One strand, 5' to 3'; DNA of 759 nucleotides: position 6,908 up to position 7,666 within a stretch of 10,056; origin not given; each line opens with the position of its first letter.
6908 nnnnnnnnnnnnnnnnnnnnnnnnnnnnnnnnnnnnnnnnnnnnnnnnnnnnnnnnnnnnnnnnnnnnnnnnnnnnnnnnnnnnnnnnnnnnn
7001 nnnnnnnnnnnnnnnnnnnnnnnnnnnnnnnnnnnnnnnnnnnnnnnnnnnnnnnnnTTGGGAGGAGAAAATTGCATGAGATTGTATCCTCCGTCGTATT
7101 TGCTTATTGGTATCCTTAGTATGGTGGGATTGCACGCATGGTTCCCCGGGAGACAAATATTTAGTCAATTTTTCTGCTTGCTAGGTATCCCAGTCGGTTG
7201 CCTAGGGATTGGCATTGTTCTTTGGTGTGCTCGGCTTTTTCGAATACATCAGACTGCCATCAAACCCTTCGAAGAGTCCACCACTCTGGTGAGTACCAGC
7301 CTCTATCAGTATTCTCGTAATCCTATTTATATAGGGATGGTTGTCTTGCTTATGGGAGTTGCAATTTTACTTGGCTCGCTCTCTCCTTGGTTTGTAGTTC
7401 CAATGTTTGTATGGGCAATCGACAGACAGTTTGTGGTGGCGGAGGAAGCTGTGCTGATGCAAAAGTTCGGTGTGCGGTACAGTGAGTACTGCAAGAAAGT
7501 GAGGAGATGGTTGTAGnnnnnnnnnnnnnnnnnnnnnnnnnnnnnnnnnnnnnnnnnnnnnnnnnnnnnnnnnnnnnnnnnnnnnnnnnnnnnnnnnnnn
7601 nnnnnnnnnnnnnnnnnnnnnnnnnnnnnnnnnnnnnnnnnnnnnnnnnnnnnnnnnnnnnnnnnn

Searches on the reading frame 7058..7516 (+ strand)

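Call 4: search_protein_families(library=pfam, proteins=[window:7058-7516:+], max_evalue=0.01)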
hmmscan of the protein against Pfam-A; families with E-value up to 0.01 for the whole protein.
window:7058-7516:+ (152 aa): 2 families
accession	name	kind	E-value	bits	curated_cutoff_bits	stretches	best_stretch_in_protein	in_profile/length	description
PF04191.18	PEMT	-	5.7e-12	46.4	25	1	41-138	4-103/105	Phospholipid methyltransferase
PF04140.19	ICMT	-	5e-05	24.1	24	1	62-134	21-94/95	Isoprenylcysteine carboxyl methyltransferase (ICMT) family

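Call 6: search_protein_families(library=ncbifam, proteins=[window:7058-7516:+], max_evalue=0.01)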
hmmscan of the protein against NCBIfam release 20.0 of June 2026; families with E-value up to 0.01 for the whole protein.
window:7058-7516:+ (152 aa): 3 families
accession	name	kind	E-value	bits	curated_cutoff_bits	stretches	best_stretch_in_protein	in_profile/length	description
NF040696.1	isopcys_mtase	equivalog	3.3e-07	30.4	160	1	72-150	107-185/190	protein-S-isoprenylcysteine O-methyltransferase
TIGR04571.1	LmtA_Leptospira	exception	9.2e-07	28.8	325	1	74-149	84-160/252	lipid A Kdo2 1-phosphate O-methyltransferase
NF045656.1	MeththiolMtaseMddA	equivalog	0.0014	18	270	1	61-149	146-234/238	methanethiol S-methyltransferase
